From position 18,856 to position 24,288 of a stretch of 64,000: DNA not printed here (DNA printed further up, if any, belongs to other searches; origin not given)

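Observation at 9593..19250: Four adjacent cargo genes share a near-identical (~80-85% aa, high nt identity) C-terminal sorting-domain cassette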

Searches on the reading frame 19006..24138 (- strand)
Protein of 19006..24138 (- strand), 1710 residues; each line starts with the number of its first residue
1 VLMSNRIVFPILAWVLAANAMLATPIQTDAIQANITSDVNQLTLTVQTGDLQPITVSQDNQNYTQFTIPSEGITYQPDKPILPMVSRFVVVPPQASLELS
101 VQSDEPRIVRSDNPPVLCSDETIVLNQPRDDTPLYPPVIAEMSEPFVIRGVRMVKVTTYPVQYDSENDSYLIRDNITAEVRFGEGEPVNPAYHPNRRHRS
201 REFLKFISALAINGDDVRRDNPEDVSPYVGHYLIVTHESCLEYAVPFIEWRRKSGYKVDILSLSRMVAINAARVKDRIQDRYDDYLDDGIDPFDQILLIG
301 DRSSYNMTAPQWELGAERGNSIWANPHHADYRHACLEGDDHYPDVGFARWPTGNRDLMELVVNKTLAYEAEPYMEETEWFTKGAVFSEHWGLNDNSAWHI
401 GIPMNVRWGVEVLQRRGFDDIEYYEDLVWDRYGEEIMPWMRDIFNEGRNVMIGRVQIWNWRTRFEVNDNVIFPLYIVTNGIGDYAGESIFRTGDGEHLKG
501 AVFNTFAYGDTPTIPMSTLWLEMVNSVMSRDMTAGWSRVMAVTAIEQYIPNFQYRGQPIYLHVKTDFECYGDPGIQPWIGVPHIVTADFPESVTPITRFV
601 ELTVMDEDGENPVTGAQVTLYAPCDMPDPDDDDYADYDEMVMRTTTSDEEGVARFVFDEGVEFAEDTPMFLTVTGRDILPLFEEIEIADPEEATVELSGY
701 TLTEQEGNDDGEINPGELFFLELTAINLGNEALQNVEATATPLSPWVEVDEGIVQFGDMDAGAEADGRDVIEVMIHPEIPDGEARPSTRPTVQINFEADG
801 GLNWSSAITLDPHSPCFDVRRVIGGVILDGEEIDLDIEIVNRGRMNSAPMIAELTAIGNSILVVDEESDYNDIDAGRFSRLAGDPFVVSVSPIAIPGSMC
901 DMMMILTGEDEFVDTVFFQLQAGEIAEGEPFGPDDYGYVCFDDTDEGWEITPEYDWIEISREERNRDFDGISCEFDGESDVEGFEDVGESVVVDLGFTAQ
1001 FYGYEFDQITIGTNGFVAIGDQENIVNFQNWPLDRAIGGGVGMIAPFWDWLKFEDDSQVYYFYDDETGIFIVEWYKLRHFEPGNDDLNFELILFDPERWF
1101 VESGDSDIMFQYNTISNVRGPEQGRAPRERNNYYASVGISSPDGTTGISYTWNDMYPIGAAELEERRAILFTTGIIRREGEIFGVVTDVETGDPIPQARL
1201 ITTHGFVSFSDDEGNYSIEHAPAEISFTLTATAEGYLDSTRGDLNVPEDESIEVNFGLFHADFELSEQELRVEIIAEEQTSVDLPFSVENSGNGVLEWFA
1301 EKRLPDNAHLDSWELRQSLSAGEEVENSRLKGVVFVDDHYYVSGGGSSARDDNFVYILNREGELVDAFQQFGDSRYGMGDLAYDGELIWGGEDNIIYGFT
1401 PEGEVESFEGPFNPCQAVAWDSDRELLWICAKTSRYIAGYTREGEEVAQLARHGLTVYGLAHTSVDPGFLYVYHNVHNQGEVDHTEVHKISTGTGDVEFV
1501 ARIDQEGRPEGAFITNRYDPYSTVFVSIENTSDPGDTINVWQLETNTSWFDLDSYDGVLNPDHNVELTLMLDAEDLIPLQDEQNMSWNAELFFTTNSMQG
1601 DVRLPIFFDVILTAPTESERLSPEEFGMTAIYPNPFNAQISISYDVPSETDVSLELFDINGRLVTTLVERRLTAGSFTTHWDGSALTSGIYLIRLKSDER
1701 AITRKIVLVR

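Call 8: search_protein_families(library=pfam, proteins=[window:19006-24138:-], max_evalue=0.01)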
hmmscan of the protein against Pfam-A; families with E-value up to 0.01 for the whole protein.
window:19006-24138:- (1710 aa): 7 families
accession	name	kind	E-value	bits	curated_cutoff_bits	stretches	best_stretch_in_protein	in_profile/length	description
PF01364.23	Peptidase_C25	-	1.4e-17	64.4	23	1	232-401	1-175/374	Peptidase family C25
PF18962.6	Por_Secre_tail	-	6.2e-13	49.3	27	1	1631-1707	1-74/75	Secretion system C-terminal sorting domain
PF13620.12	CarboxypepD_reg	-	2.1e-12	47.7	32.3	1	1182-1258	2-81/82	Carboxypeptidase regulatory-like domain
PF13715.12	CarbopepD_reg_2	-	9e-07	29.3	32.2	1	1182-1267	1-85/88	CarboxypepD_reg-like domain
PF13860.13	FlgD_ig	-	4.2e-05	23.9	27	1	1639-1697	11-75/79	FlgD Ig-like domain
PF08126.16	Propeptide_C25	-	8e-05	22.3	22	1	51-184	31-174/205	Propeptide_C25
PF06119.19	NIDO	-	0.0016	18.9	25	0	1008-1066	2-55/186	Nidogen-like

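Call 9: search_protein_families(library=ncbifam, proteins=[window:19006-24138:-], max_evalue=0.01)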
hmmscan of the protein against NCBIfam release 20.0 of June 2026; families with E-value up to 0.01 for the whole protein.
window:19006-24138:- (1710 aa): 5 families
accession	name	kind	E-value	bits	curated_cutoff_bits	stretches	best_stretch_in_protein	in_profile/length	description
TIGR04183.1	Por_Secre_tail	domain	2.4e-12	46.7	23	1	1631-1708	1-71/72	T9SS type A sorting domain-containing protein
NF038113.1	T9SSA_dep_M36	equivalog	4.8e-10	38.2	885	1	1620-1708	782-868/869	T9SS-dependent M36 family metallopeptidase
NF052345.1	S_layer_anammox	exception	2.4e-06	25.2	1400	1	1175-1259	1308-1392/1596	Kustd1514 family S-layer glycoprotein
NF052323.1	T9SSA_dep_M6i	equivalog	0.00012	20.2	600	1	1632-1699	961-1028/1043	T9SS-dependent M6-like inactivated metalloprotease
NF033707.1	T9SS_sortase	equivalog_domain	0.00021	19.1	420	1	1630-1696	1000-1076/1095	type IX secretion system sortase PorU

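Call 49: find_homologous_proteins(query=window:19009-24138:-, max_evalue=1e-50)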
Query window:19009-24138:- (1710 aa): 204 proteins with E <= 1e-50 among 3531 candidates; the best 120 are listed.
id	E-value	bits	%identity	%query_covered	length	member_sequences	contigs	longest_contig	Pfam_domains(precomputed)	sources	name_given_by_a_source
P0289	0.0e+0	3988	100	100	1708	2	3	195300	PF13715.13,PF18962.8,PF13620.13,PF01364.25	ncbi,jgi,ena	-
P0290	0.0e+0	2822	70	99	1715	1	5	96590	PF08126.17,PF13715.13,PF18962.8,PF13860.13,PF13620.13,PF01364.25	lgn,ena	-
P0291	0.0e+0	2070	55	100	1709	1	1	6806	PF18962.8,PF13860.13,PF01364.25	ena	-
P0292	0.0e+0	1838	50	93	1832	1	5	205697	PF08126.17,PF18962.8,PF13620.13,PF01364.25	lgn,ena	-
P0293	0.0e+0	1829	50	94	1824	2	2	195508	PF08126.17,PF18962.8,PF13620.13,PF01364.25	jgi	-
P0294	0.0e+0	1778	49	95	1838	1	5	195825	PF08126.17,PF18962.8,PF13620.13,PF01364.25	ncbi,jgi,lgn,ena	-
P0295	0.0e+0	1772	51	90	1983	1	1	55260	PF08126.17,PF18962.8,PF13620.13,PF01364.25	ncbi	-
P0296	0.0e+0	1758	49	98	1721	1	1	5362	PF08126.17,PF13715.13,PF18962.8,PF13620.13,PF01364.25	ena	-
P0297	0.0e+0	1755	48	95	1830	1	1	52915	PF08126.17,PF18962.8,PF13620.13,PF01364.25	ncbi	-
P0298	0.0e+0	1738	49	98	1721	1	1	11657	PF08126.17,PF18962.8,PF13860.13,PF06119.20,PF01364.25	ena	-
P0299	0.0e+0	1738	49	96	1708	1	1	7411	PF08126.17,PF13715.13,PF18962.8,PF13620.13,PF01364.25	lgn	-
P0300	0.0e+0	1730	49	94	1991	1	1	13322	PF08126.17,PF13715.13,PF18962.8,PF13620.13,PF06119.20,PF01364.25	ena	-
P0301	0.0e+0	1724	49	94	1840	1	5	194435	PF08126.17,PF13715.13,PF18962.8,PF13620.13,PF01364.25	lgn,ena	-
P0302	0.0e+0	1722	49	94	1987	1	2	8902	PF08126.17,PF13715.13,PF18962.8,PF01364.25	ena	-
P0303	0.0e+0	1707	48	95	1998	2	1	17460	PF08126.17,PF13715.13,PF18962.8,PF13620.13,PF01364.25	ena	-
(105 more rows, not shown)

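Call 50: find_encoding_contigs(protein=P0290, flank=10000, max_places=4)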
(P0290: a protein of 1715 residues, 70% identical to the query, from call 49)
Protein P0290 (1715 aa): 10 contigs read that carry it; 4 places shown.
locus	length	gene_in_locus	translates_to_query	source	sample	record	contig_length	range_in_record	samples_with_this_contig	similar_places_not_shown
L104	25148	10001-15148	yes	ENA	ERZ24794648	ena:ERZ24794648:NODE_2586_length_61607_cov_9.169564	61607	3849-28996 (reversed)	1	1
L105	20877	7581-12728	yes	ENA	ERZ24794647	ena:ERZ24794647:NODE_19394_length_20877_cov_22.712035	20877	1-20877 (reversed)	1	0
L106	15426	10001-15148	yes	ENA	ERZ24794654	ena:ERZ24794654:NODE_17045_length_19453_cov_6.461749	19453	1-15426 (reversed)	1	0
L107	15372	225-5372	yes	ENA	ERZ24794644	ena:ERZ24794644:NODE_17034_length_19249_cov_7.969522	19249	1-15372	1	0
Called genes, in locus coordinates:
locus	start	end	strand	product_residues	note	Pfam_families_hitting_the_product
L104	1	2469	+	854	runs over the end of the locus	PF01855:POR_N, PF02775:TPP_enzyme_C, PF01558:POR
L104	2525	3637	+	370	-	PF00478:IMPDH (faint), PF03060:NMO, PF01180:DHO_dh (weak)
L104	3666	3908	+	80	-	-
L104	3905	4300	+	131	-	PF01850:PIN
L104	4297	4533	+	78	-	-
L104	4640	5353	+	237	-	-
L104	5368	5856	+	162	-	PF01799:Fer2_2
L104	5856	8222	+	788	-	PF01315:Ald_Xan_dh_C, PF02738:MoCoBD_1, PF20256:MoCoBD_2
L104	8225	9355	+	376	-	PF02771:Acyl-CoA_dh_N, PF02770:Acyl-CoA_dh_M, PF00441:Acyl-CoA_dh_1, PF08028:Acyl-CoA_dh_2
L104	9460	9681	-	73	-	-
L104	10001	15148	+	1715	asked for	PF08126:Propeptide_C25 (weak), PF13860:FlgD_ig (faint), PF01364:Peptidase_C25, PF13715:CarbopepD_reg_2 (faint), PF13620:CarboxypepD_reg, PF18962:Por_Secre_tail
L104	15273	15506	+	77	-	-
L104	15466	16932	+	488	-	-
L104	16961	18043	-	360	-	PF11999:Ice_binding, PF18962:Por_Secre_tail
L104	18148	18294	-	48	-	PF18919:DUF5670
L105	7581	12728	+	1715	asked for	PF08126:Propeptide_C25 (weak), PF13860:FlgD_ig (faint), PF01364:Peptidase_C25, PF13715:CarbopepD_reg_2 (faint), PF13620:CarboxypepD_reg, PF18962:Por_Secre_tail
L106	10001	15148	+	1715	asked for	PF08126:Propeptide_C25 (weak), PF13860:FlgD_ig (faint), PF01364:Peptidase_C25, PF13715:CarbopepD_reg_2 (faint), PF13620:CarboxypepD_reg, PF18962:Por_Secre_tail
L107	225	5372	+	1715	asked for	PF08126:Propeptide_C25 (weak), PF13860:FlgD_ig (faint), PF01364:Peptidase_C25, PF13715:CarbopepD_reg_2 (faint), PF13620:CarboxypepD_reg, PF18962:Por_Secre_tail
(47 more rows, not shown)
